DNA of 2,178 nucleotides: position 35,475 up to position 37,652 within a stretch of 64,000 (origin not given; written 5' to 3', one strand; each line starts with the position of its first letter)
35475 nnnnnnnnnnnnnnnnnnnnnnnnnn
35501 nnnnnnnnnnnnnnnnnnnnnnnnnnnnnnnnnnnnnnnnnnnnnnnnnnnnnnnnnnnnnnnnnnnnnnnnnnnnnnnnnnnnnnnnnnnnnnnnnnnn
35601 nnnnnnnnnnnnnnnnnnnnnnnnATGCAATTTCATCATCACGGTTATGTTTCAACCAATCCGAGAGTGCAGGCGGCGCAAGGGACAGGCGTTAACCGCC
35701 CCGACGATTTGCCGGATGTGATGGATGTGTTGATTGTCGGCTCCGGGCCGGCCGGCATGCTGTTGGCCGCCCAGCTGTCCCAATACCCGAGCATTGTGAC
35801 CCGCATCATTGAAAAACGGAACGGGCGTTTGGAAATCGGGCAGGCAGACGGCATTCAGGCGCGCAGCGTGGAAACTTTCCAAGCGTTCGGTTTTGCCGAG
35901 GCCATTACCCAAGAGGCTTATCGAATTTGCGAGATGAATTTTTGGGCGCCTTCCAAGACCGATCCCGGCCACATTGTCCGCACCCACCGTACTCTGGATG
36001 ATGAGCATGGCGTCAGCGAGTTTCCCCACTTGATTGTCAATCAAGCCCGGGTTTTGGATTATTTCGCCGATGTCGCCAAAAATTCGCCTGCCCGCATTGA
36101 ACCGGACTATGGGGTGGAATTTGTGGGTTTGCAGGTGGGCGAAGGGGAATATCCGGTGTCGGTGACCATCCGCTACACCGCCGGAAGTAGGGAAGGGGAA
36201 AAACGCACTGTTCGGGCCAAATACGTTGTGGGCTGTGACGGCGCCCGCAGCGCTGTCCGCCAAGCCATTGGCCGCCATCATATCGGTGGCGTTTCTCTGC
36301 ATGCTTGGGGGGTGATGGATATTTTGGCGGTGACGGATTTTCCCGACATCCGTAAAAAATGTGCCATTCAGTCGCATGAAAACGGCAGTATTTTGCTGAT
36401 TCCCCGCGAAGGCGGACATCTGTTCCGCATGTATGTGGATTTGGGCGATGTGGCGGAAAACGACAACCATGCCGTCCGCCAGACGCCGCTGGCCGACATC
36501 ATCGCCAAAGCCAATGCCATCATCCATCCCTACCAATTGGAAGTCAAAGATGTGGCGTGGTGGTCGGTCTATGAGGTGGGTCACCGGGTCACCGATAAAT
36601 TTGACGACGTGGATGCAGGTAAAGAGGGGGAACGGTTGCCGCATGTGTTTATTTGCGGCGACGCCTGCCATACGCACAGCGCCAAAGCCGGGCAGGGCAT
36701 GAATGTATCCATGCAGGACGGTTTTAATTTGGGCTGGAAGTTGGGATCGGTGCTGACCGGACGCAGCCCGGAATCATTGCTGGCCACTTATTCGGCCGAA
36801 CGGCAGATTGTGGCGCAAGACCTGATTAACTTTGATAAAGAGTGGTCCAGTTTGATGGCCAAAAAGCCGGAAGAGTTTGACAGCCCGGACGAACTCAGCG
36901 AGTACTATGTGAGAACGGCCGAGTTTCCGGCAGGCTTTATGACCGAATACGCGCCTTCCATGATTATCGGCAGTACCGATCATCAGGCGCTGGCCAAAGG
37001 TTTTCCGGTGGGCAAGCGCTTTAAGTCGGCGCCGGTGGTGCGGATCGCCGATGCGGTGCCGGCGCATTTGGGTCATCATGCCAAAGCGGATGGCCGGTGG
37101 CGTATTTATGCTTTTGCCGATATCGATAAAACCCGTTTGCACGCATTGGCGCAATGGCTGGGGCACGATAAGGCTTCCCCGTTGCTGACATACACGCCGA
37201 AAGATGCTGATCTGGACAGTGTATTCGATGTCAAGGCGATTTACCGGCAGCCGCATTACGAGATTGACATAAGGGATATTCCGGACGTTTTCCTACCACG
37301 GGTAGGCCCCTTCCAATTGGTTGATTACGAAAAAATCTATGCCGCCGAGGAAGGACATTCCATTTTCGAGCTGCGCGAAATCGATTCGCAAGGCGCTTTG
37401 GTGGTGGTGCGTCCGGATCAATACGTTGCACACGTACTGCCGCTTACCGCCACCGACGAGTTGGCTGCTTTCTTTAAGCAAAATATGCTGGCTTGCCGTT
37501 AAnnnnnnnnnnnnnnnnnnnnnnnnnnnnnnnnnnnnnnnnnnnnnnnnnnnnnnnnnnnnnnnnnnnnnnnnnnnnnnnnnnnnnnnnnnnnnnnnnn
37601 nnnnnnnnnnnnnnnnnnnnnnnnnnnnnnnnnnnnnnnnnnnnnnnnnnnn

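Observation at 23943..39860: About 16-kb homoprotocatechuate (3,4-dihydroxyphenylacetate) catabolic island bounded and punctuated by MITE-like repeats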

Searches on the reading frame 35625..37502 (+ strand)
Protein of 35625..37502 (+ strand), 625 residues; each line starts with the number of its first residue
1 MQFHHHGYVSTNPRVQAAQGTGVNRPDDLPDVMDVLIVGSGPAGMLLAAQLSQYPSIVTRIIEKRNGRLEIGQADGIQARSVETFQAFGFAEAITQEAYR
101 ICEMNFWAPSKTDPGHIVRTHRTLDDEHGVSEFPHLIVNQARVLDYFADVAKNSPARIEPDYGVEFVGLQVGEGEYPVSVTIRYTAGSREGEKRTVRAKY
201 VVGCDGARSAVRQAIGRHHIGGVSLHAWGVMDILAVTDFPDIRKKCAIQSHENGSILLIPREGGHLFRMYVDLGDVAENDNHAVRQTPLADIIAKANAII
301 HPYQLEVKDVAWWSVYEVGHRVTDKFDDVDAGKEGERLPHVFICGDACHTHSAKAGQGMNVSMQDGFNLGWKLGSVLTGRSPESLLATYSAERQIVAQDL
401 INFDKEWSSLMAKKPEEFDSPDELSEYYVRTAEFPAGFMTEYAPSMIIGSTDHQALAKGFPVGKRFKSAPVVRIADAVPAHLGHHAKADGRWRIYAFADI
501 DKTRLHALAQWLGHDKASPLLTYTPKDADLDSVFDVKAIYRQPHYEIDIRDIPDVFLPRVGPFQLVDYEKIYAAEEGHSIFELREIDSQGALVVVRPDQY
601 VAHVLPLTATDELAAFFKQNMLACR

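Call 3: search_protein_families(library=ncbifam, proteins=[window:35625-37502:+])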
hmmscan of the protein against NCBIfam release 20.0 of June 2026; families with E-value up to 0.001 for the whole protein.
window:35625-37502:+ (625 aa): 51 families (the best 25 are shown)
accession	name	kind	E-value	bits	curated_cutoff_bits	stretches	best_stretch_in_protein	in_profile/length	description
NF006144.0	PRK08294.1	subfamily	0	1015.4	560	1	1-623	1-635/637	phenol 2-monooxygenase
NF004832.0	PRK06184.1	subfamily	5.8e-57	193.6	476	1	31-406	5-350/506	hypothetical protein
NF005531.0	PRK07190.1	equivalog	4.3e-47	160.9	530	1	31-440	4-371/487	FAD-binding protein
NF004780.0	PRK06126.1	subfamily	1.5e-43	148.9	445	1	31-414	7-379/552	hypothetical protein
NF033145.1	rif_monoox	equivalog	5.2e-42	144.3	800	1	33-416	1-346/472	rifampin monooxygenase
NF004831.0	PRK06183.1-5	equivalog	7.3e-41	140.2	546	1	33-414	9-356/568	bifunctional 3-(3-hydroxy-phenyl)propionate/3-hydroxycinnamic acid hydroxylase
NF004829.0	PRK06183.1-3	subfamily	7.6e-38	130.5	390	1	33-417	9-366/520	bifunctional 3-(3-hydroxy-phenyl)propionate/3-hydroxycinnamic acid hydroxylase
NF006092.0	PRK08244.1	equivalog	1.1e-37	129.9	644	1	33-405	3-338/494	monooxygenase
NF006002.0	PRK08132.1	subfamily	2.5e-36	125.2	416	1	29-412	22-374/552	FAD-dependent oxidoreductase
NF005303.0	PRK06834.1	subfamily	1.4e-35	122.8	625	1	34-401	5-327/488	hypothetical protein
NF004828.0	PRK06183.1-2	equivalog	8.5e-29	100.3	853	1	32-403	12-346/568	bifunctional 3-(3-hydroxy-phenyl)propionate/3-hydroxycinnamic acid hydroxylase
NF046068.1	AkvoneHdxseDnrF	equivalog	1e-28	100.5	650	1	35-402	1-351/439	aklavinone 12-hydroxylase DnrF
NF000343.1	rif_mono_Iri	exception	1.2e-28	100.4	950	1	33-406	2-338/479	rifampin monooxygenase Iri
NF046069.1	AkvoneHdxseRdmE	equivalog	2e-26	92.9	700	1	35-402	1-352/521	aklavinone 12-hydroxylase RdmE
NF004827.0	PRK06183.1-1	equivalog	3.1e-26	91.9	966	1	32-404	15-353/554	bifunctional 3-(3-hydroxy-phenyl)propionate/3-hydroxycinnamic acid hydroxylase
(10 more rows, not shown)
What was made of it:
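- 35625..37502 (+): MobA-like single-component flavin monooxygenase. Proposed hydroxyphenylacetate hydroxylase. NF006144, 1015 bits (call 3).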

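Call 29: search_solved_structures(query=window:35625-37502:+, max_evalue=1e-10)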
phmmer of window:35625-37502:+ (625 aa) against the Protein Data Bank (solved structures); distinct sequences matched with E-value up to 1e-10: 38.
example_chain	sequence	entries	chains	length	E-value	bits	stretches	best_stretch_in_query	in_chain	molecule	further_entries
2dkh_A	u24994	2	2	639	7.4e-201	671.9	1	1-621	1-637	3-hydroxybenzoate hydroxylase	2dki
1pn0_A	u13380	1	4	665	9.6e-110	370.9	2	181-618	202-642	Phenol 2-monooxygenase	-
1foh_A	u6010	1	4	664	1.2e-108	367.2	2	181-618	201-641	PHENOL HYDROXYLASE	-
8r2u_A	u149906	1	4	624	1.4e-88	301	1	33-623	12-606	Phenol 2-monooxygenase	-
7yj0_A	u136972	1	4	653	7.3e-41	143.4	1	30-395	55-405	VibO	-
5vqb_A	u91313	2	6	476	9.5e-30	106.7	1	33-415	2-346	Rifampin monooxygenase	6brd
4icy_A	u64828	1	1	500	1.1e-26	96.6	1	190-462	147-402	Polyketide oxygenase PgaE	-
2qa1_A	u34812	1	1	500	1.4e-26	96.2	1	190-462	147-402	Polyketide oxygenase PgaE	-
4k2x_A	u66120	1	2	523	7.7e-25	90.4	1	327-412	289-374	Polyketide oxygenase/hydroxylase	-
5kow_A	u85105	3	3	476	5.6e-24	87.6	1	323-415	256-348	Pentachlorophenol 4-monooxygenase | Putative rifampin monooxygenase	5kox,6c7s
6j0z_C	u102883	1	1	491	7.2e-24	87.2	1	336-406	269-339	Putative angucycline-like polyketide oxygenase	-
2qa2_A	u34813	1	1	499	1.2e-23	86.6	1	335-427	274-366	Polyketide oxygenase CabE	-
7vwp_D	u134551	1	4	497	6.7e-22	80.7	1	337-465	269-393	FlsO1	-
9srp_C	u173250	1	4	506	7e-22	80.7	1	35-397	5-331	ChlE3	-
4k5r_A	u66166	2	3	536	8.3e-22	80.4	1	26-411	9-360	Oxygenase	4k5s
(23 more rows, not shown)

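Call 54: search_solved_structures(query=window:35625-37502:+, max_evalue=1e-150, show_alignments=1)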
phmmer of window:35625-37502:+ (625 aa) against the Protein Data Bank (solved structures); distinct sequences matched with E-value up to 1e-150: 1.
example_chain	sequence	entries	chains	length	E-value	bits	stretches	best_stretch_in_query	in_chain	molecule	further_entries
2dkh_A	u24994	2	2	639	7.4e-201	671.9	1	1-621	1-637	3-hydroxybenzoate hydroxylase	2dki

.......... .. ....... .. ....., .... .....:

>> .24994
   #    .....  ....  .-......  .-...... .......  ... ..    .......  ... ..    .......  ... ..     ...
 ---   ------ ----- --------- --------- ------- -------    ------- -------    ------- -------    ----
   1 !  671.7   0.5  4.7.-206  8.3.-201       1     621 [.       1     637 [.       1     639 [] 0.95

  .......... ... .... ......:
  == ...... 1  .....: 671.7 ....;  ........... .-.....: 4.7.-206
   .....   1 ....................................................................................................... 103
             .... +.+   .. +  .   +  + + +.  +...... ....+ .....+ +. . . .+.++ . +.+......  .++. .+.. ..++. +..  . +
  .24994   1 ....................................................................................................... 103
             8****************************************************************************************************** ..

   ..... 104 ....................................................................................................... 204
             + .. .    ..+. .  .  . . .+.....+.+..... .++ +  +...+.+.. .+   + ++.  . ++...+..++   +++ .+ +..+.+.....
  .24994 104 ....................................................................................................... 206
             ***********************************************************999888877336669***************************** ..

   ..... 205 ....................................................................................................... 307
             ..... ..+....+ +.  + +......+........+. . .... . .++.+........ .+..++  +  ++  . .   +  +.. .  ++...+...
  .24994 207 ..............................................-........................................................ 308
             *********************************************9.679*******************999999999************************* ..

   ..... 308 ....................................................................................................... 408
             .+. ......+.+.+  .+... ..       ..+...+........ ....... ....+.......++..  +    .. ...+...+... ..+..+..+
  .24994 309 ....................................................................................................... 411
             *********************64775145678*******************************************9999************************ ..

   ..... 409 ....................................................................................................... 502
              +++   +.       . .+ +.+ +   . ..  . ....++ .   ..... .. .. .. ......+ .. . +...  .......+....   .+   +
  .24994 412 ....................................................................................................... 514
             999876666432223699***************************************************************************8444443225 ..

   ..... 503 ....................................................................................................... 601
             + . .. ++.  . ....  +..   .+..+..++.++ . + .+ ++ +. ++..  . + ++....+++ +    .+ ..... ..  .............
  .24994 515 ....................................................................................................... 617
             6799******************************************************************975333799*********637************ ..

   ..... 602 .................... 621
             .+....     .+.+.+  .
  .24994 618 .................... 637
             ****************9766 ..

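Call 68: find_related_loci(query=window:35625-37502:+, collection=metagenome_contigs, flank=10000)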
Query window:35625-37502:+ (625 aa) in metagenome_contigs; peptide patterns used: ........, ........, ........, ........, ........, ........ (x = any residue, [..] = any of these).
579 stretches matched a pattern; 473 encode a relative of the query (tblastn E <= 1e-3); the best 80 are kept; 80 distinct loci.
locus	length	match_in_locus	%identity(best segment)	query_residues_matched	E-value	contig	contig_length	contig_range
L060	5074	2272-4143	79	1-624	0e+0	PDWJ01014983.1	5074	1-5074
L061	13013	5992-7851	80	1-621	0e+0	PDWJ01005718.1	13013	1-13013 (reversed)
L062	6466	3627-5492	77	1-622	0e+0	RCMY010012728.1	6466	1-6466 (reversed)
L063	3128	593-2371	77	1-621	0e+0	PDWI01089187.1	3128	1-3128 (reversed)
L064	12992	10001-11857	75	1-622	0e+0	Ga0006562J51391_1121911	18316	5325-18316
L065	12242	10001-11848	76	1-622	0e+0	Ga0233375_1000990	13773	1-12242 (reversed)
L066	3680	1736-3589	76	1-621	0e+0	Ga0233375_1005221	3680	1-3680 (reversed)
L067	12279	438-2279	73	1-622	0e+0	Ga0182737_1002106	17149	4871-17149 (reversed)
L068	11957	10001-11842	73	1-622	0e+0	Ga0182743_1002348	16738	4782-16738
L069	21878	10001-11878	70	1-623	0e+0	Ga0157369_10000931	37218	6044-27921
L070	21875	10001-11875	71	1-621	0e+0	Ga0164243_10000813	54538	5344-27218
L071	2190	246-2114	69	1-622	0e+0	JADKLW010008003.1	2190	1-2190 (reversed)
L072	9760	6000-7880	68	1-622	0e+0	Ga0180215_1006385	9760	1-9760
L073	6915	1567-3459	68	1-623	0e+0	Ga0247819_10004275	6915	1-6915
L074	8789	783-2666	69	1-623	0e+0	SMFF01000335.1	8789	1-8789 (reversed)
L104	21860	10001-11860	68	1-622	0e+0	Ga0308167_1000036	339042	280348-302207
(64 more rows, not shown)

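Call 74: search_protein_families(library=pfam, proteins=[L069:486-1343:-, L069:3274-4860:-, L069:5561-7066:-, L069:7130-8560:+, L069:8569-9975:+, L104:2733-3896:-, L104:3910-5406:-, L104:6086-7552:-, L104:7518-9074:+, L104:9167-9868:-], max_evalue=0.00001)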
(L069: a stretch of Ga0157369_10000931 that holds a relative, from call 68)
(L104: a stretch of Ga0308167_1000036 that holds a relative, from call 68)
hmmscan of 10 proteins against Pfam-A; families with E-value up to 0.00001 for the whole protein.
L069:486-1343:- (285 aa): 1 family
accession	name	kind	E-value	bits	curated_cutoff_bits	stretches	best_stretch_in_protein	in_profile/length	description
PF03328.21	HpcH_HpaI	-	9.4e-51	172.6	25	1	40-263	2-218/221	HpcH/HpaI aldolase/citrate lyase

L069:3274-4860:- (528 aa): 1 family
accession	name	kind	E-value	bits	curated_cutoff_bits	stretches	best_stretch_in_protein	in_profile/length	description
PF00171.27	Aldedh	-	1.4e-167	558.4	23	1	38-498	2-461/461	Aldehyde dehydrogenase family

L069:5561-7066:- (501 aa): 2 families
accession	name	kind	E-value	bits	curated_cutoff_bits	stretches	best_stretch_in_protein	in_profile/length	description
PF01557.24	FAA_hydrolase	-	7.3e-52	176.6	23.9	1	24-227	2-213/214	Fumarylacetoacetate (FAA) hydrolase C-terminal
PF03737.21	RraA-like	-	3.8e-32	112.1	24.5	1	288-447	4-152/152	Aldolase/RraA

L069:7130-8560:+ (476 aa): 2 families
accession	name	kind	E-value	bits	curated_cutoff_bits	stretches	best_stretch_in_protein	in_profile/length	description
PF07690.21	MFS_1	-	1.5e-39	136.4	33.4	2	84-395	34-328/347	Major Facilitator Superfamily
PF00083.30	Sugar_tr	-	2.3e-35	122.8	22.3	2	41-254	2-209/452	Sugar (and other) transporter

L069:8569-9975:+ (468 aa): 2 families
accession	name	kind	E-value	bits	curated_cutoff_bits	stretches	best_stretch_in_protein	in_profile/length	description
PF02913.24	FAD-oxidase_C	-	1.1e-59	202.6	21.2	1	227-460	6-248/248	FAD linked oxidases, C-terminal domain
PF01565.28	FAD_binding_4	-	4.6e-42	143.4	26.4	1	47-185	2-139/139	FAD binding domain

L104:2733-3896:- (387 aa): 3 families
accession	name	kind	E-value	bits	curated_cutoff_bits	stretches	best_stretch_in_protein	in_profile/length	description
PF00903.31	Glyoxalase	-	8.4e-26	91.2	20.6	2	175-291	1-121/121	Glyoxalase/Bleomycin resistance protein/Dioxygenase superfamily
PF22677.2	Ble-like_N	-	3.8e-14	52.6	24.5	0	43-68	4-29/41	Bleomycin resistance protein-like N-terminal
PF13669.12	Glyoxalase_4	-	1.1e-07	32.6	27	0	177-218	1-43/109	Glyoxalase/Bleomycin resistance protein/Dioxygenase superfamily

L104:3910-5406:- (498 aa): 1 family
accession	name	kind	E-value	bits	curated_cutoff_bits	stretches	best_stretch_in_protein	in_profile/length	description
PF00171.27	Aldedh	-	8.9e-169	562.3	23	1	23-483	2-461/461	Aldehyde dehydrogenase family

L104:6086-7552:- (488 aa): 2 families
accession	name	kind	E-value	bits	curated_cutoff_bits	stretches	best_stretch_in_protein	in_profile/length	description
PF01557.24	FAA_hydrolase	-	1.3e-48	166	23.9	1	10-214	1-213/214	Fumarylacetoacetate (FAA) hydrolase C-terminal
PF03737.21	RraA-like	-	2.6e-34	119.1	24.5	1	269-431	1-152/152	Aldolase/RraA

L104:7518-9074:+ (518 aa): 2 families
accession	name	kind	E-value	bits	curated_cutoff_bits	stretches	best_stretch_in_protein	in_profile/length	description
PF00083.30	Sugar_tr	-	4.7e-36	125.1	22.3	2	84-296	2-209/452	Sugar (and other) transporter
PF07690.21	MFS_1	-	1.1e-35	123.7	33.4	2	103-327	13-226/347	Major Facilitator Superfamily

L104:9167-9868:- (233 aa): 3 families
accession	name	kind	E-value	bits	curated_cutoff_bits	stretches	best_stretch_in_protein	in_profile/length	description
PF01614.24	IclR_C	-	6.6e-14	52.3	24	1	80-150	7-76/174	Bacterial transcriptional regulator IclR C-terminal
PF09339.16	HTH_IclR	-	2e-13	50.3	22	1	10-60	1-51/52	IclR helix-turn-helix domain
PF13384.12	HTH_23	-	4.1e-06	26.9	24.6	0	28-56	18-46/50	Homeodomain-like domain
